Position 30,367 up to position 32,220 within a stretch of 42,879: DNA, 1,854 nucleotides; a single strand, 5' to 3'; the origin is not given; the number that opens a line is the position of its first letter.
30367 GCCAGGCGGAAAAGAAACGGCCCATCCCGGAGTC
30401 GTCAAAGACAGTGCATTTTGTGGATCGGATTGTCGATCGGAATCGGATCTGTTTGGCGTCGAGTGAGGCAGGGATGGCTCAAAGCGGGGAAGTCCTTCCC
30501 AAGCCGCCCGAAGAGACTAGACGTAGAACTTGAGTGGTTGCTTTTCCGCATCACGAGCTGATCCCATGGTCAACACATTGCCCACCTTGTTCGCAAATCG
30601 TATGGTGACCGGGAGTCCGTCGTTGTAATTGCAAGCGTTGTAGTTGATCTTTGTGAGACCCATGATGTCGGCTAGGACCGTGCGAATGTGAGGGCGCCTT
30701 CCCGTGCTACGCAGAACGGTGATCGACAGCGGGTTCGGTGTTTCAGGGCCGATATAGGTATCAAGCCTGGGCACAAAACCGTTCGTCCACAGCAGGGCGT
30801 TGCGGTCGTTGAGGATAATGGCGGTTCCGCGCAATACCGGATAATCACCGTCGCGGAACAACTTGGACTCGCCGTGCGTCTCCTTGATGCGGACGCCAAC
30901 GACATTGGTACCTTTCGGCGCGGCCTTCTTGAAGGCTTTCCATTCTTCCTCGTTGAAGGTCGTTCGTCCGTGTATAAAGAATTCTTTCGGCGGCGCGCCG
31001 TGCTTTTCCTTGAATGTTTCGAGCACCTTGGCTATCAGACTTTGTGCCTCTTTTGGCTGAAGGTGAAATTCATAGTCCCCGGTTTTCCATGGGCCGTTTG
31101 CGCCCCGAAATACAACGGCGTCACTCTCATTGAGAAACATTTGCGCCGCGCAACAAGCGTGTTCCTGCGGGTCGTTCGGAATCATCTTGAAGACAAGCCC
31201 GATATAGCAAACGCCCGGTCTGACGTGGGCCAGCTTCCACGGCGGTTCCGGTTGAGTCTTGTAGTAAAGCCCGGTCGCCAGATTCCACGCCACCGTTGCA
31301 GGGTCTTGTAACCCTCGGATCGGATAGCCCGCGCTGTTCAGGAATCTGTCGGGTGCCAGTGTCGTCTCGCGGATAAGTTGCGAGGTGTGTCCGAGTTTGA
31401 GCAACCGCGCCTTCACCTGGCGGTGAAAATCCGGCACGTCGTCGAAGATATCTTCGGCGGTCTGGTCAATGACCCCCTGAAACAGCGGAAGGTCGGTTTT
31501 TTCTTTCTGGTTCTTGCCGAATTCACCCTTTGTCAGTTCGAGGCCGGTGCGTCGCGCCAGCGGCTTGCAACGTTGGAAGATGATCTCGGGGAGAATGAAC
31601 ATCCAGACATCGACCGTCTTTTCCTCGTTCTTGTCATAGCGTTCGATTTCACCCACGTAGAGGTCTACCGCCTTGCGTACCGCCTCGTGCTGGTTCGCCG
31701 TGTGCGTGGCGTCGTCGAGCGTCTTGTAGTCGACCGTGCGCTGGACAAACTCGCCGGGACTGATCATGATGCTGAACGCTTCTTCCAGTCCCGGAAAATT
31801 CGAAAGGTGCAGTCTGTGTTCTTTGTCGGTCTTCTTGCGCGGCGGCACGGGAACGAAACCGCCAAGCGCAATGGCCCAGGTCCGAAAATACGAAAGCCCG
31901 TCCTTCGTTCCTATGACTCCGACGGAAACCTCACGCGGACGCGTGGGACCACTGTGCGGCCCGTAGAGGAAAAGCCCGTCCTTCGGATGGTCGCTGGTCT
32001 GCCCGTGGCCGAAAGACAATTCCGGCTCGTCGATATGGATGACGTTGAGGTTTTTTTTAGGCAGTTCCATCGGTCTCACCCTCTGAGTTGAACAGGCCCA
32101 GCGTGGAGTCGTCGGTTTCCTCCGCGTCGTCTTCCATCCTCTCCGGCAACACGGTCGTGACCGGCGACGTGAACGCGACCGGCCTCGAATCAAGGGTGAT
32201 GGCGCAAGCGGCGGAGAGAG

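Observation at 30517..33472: Short prokaryotic Argonaute + TIR-APAZ operon (SPARTA-type NAD-depleting defence system)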

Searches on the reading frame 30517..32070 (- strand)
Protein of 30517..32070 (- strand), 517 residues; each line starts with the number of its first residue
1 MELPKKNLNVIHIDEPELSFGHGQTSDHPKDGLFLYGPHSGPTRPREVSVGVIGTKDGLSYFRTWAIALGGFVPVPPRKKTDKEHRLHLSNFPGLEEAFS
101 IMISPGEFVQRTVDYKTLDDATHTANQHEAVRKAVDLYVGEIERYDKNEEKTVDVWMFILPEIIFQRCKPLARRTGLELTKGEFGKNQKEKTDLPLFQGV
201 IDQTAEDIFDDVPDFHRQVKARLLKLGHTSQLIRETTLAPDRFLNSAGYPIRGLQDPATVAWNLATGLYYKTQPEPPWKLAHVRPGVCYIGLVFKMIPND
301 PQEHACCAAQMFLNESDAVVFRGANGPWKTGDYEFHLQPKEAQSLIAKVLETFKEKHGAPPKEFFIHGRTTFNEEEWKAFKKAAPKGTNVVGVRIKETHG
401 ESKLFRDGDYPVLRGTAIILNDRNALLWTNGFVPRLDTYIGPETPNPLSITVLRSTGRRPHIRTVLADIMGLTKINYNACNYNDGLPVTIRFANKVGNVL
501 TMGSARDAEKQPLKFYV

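Call 3: search_protein_families(library=pfam, proteins=[window:30517-32070:-], max_evalue=0.01)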
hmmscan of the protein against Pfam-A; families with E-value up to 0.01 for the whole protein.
window:30517-32070:- (517 aa): 0 families

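Call 4: search_protein_families(library=padloc, proteins=[window:30517-32070:-], max_evalue=0.01)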
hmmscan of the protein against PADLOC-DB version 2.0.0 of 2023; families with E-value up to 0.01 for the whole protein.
window:30517-32070:- (517 aa): 12 families
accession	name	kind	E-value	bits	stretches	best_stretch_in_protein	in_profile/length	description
PDLC02378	pAgo_I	-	1.7e-212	704.6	1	8-517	2-493/493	Class I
PDLC02436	pAgo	-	1.9e-119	397.5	1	9-516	6-459/460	-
PDLC02376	pAgo_I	-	1.5e-100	335.5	1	10-517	3-455/455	Class I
PDLC02377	pAgo_I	-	4e-46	155.7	2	214-502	161-442/457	Class I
PDLC02392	pAgo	-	2.3e-39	133.3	1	226-516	54-344/346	-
PDLC02384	pAgo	-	6.1e-27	92.2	1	214-499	731-1012/1030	-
PDLC02420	Aga_SIR2-PNTD1-PNTD2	-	1.1e-23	81.4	1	255-497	738-990/1010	Class I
PDLC02428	PprPIWI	-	1.6e-10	38.4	1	11-500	295-649/666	-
PDLC02394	pAgo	-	2.3e-07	26.9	1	330-497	925-1095/1121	-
PDLC02388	pAgo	-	3.6e-07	26.8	1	206-498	434-697/716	-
PDLC02381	pAgo_II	-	1.8e-05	21.4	1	412-501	508-596/617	Class II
PDLC02389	pAgo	-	0.00025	17.6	1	343-498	573-716/733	-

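Call 6: search_solved_structures(query=window:30517-32070:-, show_alignments=2)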
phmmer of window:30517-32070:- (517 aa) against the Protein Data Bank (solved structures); distinct sequences matched with E-value up to 0.001: 12.
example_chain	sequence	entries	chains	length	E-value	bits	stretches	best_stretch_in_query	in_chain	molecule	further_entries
8qlo_B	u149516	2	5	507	6e-111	374.8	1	10-517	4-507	Short prokaryotic Argonaute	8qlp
8j8h_A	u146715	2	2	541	1.9e-108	366.5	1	9-515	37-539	Piwi domain-containing protein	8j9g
8ifk_B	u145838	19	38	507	2e-108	366.5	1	10-515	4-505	Piwi domain-containing protein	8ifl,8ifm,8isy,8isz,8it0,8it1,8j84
8fex_B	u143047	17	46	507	1.4e-106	360.4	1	10-515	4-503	short pAgo | Piwi domain-containing protein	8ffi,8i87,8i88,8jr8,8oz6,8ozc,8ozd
8j7s_A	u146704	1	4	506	1.8e-106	360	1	10-515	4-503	Piwi domain-containing protein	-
9jsb_A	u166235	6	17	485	1.1e-39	139.7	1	13-501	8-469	Ago | pAgo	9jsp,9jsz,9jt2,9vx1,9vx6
9om4_B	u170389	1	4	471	6.1e-39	137.2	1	194-501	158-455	Prokaryotic argonaute MID-PIWI family protein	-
9qbl_B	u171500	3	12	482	9.9e-38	133.2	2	211-501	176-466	Protein argonaute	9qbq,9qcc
9qbp_B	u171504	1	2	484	5e-36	127.6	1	13-500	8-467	Protein argonaute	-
8in8_C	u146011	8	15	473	2.4e-18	69.2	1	255-499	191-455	Piwi domain protein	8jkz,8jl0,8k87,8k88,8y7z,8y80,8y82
9v7s_A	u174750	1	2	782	5.4e-05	25.2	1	413-512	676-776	VbAgo-DM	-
9v65_A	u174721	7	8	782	5.4e-05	25.2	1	413-512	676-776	VbAgo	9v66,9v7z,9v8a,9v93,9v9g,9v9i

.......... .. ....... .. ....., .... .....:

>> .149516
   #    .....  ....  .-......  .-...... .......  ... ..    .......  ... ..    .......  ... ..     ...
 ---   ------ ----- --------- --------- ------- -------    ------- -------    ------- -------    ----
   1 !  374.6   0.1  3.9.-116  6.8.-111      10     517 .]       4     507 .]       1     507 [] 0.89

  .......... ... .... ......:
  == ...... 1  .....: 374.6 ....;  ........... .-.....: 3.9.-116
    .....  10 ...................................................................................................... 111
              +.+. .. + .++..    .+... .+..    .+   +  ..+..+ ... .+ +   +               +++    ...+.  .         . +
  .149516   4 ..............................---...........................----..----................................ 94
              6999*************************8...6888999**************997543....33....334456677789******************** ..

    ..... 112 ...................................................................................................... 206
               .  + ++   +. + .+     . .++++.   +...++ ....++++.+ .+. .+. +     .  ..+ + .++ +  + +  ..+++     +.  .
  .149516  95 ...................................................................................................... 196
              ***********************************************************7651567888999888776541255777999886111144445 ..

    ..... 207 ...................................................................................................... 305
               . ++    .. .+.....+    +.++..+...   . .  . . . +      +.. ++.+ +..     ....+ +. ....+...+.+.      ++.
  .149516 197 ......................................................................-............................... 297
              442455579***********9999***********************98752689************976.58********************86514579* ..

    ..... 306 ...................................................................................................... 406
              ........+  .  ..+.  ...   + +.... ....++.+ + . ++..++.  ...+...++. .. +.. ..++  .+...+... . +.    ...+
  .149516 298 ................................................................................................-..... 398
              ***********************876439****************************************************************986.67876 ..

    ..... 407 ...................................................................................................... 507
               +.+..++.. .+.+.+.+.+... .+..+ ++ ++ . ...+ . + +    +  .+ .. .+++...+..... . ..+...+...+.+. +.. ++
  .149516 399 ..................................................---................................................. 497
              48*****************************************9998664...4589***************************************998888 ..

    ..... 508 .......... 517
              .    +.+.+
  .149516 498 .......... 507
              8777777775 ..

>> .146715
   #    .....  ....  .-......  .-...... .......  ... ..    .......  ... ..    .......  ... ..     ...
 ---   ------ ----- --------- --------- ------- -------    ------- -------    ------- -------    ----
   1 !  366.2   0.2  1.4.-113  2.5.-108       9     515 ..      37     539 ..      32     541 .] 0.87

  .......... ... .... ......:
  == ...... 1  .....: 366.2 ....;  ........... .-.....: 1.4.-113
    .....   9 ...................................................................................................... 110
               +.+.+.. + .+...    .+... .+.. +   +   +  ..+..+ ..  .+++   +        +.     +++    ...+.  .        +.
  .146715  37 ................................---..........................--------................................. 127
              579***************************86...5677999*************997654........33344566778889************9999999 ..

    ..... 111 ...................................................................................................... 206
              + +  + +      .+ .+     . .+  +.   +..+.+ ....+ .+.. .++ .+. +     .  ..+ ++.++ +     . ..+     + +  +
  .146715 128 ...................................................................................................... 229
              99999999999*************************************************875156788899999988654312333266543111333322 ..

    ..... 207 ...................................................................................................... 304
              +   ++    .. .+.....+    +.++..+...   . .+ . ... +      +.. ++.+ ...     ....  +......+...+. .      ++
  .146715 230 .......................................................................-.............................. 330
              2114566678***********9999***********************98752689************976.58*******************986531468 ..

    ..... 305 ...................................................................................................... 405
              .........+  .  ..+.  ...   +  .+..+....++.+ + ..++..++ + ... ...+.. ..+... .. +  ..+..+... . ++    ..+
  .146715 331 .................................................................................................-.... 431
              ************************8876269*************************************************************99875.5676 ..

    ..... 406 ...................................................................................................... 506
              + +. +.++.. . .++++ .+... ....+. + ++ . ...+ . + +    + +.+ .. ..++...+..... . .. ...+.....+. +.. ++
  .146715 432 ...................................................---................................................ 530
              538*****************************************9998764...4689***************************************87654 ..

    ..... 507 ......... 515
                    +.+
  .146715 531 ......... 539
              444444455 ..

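Call 12: search_protein_families(library=ncbifam, proteins=[window:30517-32070:-], max_evalue=0.01)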
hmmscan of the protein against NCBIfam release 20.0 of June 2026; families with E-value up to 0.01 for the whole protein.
window:30517-32070:- (517 aa): 0 families

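Call 16: find_homologous_proteins(query=window:30517-32070:-, max_evalue=1e-20)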
Query window:30517-32070:- (517 aa): 3887 proteins with E <= 1e-20 among 8000 candidates; the best 120 are listed.
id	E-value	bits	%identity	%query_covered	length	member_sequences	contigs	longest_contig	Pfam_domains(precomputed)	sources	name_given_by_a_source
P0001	0.0e+0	1107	90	100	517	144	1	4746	-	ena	-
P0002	0.0e+0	1105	90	100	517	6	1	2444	-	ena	-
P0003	0.0e+0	1094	89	100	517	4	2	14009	-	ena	-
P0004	0.0e+0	1065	87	100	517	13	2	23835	-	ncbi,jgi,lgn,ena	-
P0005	0.0e+0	1064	85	100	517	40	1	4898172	-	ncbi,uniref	ncbi:hypothetical protein RBB75_07930 [Tunturibacter empetritectus]|uniref:Piwi domain-containing pr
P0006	0.0e+0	1057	86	100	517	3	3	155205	-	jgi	jgi:hypothetical protein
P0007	0.0e+0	1053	85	100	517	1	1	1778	-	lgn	-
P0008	0.0e+0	1052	85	100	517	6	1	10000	-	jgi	-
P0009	0.0e+0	1049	85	100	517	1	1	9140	-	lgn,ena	-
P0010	0.0e+0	1047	85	100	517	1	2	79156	-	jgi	jgi:hypothetical protein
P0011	0.0e+0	1046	85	100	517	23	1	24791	-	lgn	-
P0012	0.0e+0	1041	85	100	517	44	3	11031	-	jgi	jgi:hypothetical protein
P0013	0.0e+0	1039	85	100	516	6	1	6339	-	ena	-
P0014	0.0e+0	1034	84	100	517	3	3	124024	-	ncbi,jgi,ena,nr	ncbi:MAG TPA: hypothetical protein VMW54_08935 [Terriglobia bacterium]|nr:hypothetical protein [Terr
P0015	0.0e+0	1032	82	100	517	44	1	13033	-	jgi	jgi:hypothetical protein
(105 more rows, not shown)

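Call 17: find_related_loci(query=window:30517-32070:-, collection=genome_contigs, flank=10000)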
Query window:30517-32070:- (517 aa) in genome_contigs; peptide patterns used: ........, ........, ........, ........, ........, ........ (x = any residue, [..] = any of these).
67 stretches matched a pattern; 29 encode a relative of the query (tblastn E <= 1e-3); 29 distinct loci.
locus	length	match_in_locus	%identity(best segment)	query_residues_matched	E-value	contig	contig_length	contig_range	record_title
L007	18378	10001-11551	92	1-517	0e+0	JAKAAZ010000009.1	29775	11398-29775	MAG: Acidobacteria bacterium isolate WH2.bin123 NODE_2424_length_29775_cov_4.299683, whole genome shotgun sequence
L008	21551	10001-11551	91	1-517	0e+0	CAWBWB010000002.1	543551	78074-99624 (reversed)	MAG: uncultured Acidobacteriaceae bacterium isolate MFD04540.bin.1.144 genome assembly, contig: contig_22604, whole geno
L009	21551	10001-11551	87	1-517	0e+0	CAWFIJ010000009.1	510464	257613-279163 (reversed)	MAG: Terriglobia bacterium isolate MFD02248.bin.2.12 genome assembly, contig: contig_12940, whole genome shotgun sequenc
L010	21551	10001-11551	86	1-517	0e+0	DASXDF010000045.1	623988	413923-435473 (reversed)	MAG TPA_asm: Acidobacteriaceae bacterium isolate SMAG_U5079 k141_2045550, whole genome shotgun sequence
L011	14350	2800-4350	75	1-517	0e+0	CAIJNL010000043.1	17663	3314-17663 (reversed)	MAG: uncultured Nitrospiraceae bacterium isolate AlinenLipids_bin-2809 genome assembly, contig: bin-2809:43/48, whole ge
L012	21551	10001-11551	72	1-517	0e+0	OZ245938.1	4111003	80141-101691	MAG: uncultured Pseudohongiella sp. isolate a96d9bb3-ac47-4cd2-9796-3ffb1221adbf genome assembly, chromosome: 1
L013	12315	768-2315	72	1-517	0e+0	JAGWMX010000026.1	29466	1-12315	MAG: Gammaproteobacteria bacterium isolate REEB218 contig-150_2405, whole genome shotgun sequence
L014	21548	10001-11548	70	1-517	0e+0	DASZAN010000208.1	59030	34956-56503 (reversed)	MAG TPA_asm: Stellaceae bacterium isolate SMAG_U6389 k141_494575, whole genome shotgun sequence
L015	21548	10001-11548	70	1-517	0e+0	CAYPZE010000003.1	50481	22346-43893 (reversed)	MAG TPA_asm: uncultured Methylotenera sp. isolate binchicken_co192_22 genome assembly, contig: NODE_57_length_50481_cov_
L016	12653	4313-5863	90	1-517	0e+0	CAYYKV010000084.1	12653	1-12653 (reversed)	MAG TPA_asm: uncultured Terracidiphilus sp. isolate binchicken_co3_524 genome assembly, contig: NODE_16106_length_12653_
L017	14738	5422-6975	64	1-517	0e+0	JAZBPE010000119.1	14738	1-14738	MAG: Erythrobacter sp. isolate bin.337 k117_3592076, whole genome shotgun sequence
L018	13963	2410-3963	64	1-517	0e+0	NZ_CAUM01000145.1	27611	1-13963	Mesorhizobium metallidurans STM 2683, whole genome shotgun sequence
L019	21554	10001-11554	64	1-517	0e+0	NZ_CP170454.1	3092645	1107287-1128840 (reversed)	Qipengyuania sp. DGS5-3 chromosome, complete genome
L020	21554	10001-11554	63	1-517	0e+0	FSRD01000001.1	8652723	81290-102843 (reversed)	Bradyrhizobium erythrophlei strain GAS478 genome assembly, contig: Ga0132009_11, whole genome shotgun sequence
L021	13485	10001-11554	63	1-517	0e+0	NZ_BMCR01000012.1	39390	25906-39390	Stappia taiwanensis strain CCM 7757 sequence12, whole genome shotgun sequence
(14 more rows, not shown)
